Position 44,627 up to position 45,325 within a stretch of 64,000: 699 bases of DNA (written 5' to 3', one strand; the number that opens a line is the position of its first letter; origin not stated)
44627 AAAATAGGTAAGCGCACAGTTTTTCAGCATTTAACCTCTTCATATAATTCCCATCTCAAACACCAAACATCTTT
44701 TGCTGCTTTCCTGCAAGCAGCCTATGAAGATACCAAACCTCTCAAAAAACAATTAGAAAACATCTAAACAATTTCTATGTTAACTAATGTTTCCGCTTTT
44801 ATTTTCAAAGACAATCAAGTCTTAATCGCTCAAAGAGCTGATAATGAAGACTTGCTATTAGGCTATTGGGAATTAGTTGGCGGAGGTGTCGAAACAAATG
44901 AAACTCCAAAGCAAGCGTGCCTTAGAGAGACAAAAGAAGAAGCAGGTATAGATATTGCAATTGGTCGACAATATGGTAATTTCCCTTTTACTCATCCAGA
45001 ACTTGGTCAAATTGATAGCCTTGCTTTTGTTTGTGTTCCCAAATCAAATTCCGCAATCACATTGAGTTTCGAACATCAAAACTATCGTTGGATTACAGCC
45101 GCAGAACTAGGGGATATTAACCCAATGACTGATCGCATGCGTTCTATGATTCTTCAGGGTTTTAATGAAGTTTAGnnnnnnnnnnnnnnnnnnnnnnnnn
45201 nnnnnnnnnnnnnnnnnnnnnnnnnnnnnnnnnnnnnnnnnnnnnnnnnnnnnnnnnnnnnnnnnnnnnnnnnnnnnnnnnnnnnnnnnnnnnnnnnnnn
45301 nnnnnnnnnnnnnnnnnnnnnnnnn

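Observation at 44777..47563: Dense array of NTP-pyrophosphatase genes: four NUDIX plus one MazG in under 3 kb (six NUDIX in the window)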

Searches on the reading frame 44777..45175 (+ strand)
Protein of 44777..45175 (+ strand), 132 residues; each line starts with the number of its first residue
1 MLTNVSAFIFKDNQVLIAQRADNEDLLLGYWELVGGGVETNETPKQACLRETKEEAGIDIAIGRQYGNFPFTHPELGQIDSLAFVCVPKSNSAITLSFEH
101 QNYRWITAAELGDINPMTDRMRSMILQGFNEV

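Call 3: search_protein_families(library=pfam, proteins=[window:44777-45175:+], max_evalue=0.01)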
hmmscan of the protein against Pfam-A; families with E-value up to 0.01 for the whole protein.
window:44777-45175:+ (132 aa): 2 families
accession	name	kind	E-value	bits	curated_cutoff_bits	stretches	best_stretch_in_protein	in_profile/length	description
PF00293.34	NUDIX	-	3.5e-19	69.6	21.1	1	4-125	5-131/134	NUDIX domain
PF14815.12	NUDIX_4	-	1.4e-10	41.3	35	1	8-113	4-100/113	NUDIX domain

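Call 6: search_protein_families(library=ncbifam, proteins=[window:44777-45175:+], max_evalue=0.01)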
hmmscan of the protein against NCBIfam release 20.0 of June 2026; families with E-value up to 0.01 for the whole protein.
window:44777-45175:+ (132 aa): 23 families
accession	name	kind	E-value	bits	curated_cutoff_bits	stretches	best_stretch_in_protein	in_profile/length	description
NF006530.0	PRK08999.1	equivalog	1.5e-14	53.8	245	1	9-114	13-115/315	Nudix family hydrolase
NF007834.0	PRK10546.1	equivalog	2e-14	53.5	156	1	1-110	3-108/135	pyrimidine (deoxy)nucleoside triphosphate diphosphatase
TIGR00586.1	mutt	equivalog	5.3e-13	49.1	97.9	1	9-120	13-119/129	8-oxo-dGTP diphosphatase MutT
NF008044.0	PRK10776.1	equivalog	1.4e-12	47.6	148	1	11-112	14-111/130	8-oxo-dGTP diphosphatase MutT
NF006961.0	PRK09438.1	equivalog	6.2e-12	45.2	103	1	11-62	18-65/151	dihydroneopterin triphosphate diphosphatase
NF012016.0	PRK15472.1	equivalog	1e-10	41.5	95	1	5-112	7-123/141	nucleoside triphosphatase NudI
NF001938.0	PRK00714.1-5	equivalog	2.5e-07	30.2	116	1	7-59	18-75/172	RNA pyrophosphohydrolase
NF001936.0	PRK00714.1-3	equivalog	8.8e-07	28.9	118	1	11-62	21-69/155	RNA pyrophosphohydrolase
NF041652.1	Nud_hyd_Dein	equivalog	2.5e-06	27.8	200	1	23-112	37-128/152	Nudix hydrolase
NF001937.0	PRK00714.1-4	equivalog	1e-05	25.2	139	1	9-59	15-61/161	RNA pyrophosphohydrolase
NF011963.0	PRK15434.1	subfamily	1.2e-05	25.1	146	1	15-122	31-145/159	GDP-mannose mannosyl hydrolase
NF011922.0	PRK15393.1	equivalog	2.1e-05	24.3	152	1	13-111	50-147/182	NUDIX hydrolase YfcD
NF001299.0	PRK00241.1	equivalog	0.00011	21.8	158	1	9-124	142-251/263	NAD(+) diphosphatase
NF003787.0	PRK05379.1-4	equivalog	0.00028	20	449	1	4-60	210-264/346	bifunctional nicotinamide-nucleotide adenylyltransferase/Nudix hydroxylase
NF003788.0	PRK05379.1-5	equivalog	0.00041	19.7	354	1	7-63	218-272/351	bifunctional nicotinamide-nucleotide adenylyltransferase/Nudix hydroxylase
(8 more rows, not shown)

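Call 8: find_encoding_contigs(protein=window:44777-45175:+, flank=10000, max_places=6)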
Protein window:44777-45175:+ (132 aa): 3 contigs read that carry it; 2 places shown.
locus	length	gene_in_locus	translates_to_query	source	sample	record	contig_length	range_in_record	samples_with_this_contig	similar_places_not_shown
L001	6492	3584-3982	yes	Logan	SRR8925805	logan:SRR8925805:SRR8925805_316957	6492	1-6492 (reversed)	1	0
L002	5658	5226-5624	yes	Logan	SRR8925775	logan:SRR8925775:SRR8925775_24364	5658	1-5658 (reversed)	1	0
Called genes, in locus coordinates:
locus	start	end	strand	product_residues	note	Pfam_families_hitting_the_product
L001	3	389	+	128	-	?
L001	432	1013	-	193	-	-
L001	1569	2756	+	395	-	PF07690:MFS_1, PF05977:MFS_3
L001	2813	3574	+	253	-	-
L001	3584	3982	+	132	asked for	PF00293:NUDIX, PF14815:NUDIX_4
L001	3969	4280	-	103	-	-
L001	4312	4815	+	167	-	PF12385:Peptidase_C70, PF13529:Peptidase_C39_2, PF03412:Peptidase_C39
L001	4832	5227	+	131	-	PF00293:NUDIX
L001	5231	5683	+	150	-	PF00293:NUDIX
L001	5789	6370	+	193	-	PF28549:NDPSase_N (weak), PF00293:NUDIX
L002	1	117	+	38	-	?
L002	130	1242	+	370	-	PF01180:DHO_dh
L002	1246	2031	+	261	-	PF01177:Asp_Glu_race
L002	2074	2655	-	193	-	-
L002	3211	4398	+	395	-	PF07690:MFS_1, PF05977:MFS_3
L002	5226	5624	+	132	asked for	PF00293:NUDIX, PF14815:NUDIX_4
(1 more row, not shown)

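Call 14: search_protein_families(library=padloc, proteins=[window:44777-45175:+], max_evalue=0.01)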
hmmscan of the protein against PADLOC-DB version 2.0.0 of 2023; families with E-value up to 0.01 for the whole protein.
window:44777-45175:+ (132 aa): 1 family
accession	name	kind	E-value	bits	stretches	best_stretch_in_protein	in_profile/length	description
PDLC04899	PDC-S07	-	1.2e-20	71.6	1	5-115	10-116/135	-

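Call 19: search_solved_structures(query=window:44777-45175:+, max_evalue=0.001)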
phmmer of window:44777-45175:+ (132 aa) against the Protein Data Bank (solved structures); distinct sequences matched with E-value up to 0.001: 36.
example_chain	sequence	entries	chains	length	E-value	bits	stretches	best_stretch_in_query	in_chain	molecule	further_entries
5x1x_A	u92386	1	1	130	3e-13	53.3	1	4-115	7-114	Mutator mutT protein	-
3ees_A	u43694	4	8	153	4.2e-11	46.4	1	5-66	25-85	Probable pyrophosphohydrolase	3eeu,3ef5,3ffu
2rrk_A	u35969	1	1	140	6.6e-11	45.7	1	2-110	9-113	CTP pyrophosphohydrolase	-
3hhj_A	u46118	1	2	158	2.2e-10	44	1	6-121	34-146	Mutator mutT protein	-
3n77_A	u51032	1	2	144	5.3e-09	39.5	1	5-118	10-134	Nucleoside triphosphatase nudI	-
3oga_A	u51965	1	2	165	1.2e-08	38.4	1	5-118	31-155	Nucleoside triphosphatase nudI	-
3r03_A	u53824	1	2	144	1.4e-08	38.2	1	2-62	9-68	NUDIX hydrolase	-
5zrc_A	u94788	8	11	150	2.4e-08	37.4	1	10-112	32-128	Putative mutator protein MutT2/NUDIX hydrolase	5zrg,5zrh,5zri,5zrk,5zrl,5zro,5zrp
6dt3_A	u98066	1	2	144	4.8e-08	36.4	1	6-116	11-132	Nucleoside triphosphatase NudI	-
3grn_A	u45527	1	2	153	1.2e-07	35.2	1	12-111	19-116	MutT related protein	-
4v14_A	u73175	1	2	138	3.2e-07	33.8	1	7-111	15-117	MUTATOR MUTT PROTEIN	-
7syc_A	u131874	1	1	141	4.7e-06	30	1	13-76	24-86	7,8-dihydro-8-oxoguanine-triphosphatase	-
2o1c_A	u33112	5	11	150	5.6e-06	29.8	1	12-61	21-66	dATP pyrophosphohydrolase | Dihydroneopterin triphosphate diphosphatase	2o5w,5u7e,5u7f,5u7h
3smd_A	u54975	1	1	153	1.8e-05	28.1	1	30-70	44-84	MutT/NUDIX family protein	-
3f6a_A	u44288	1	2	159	2.2e-05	27.8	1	34-62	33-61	Hydrolase, NUDIX family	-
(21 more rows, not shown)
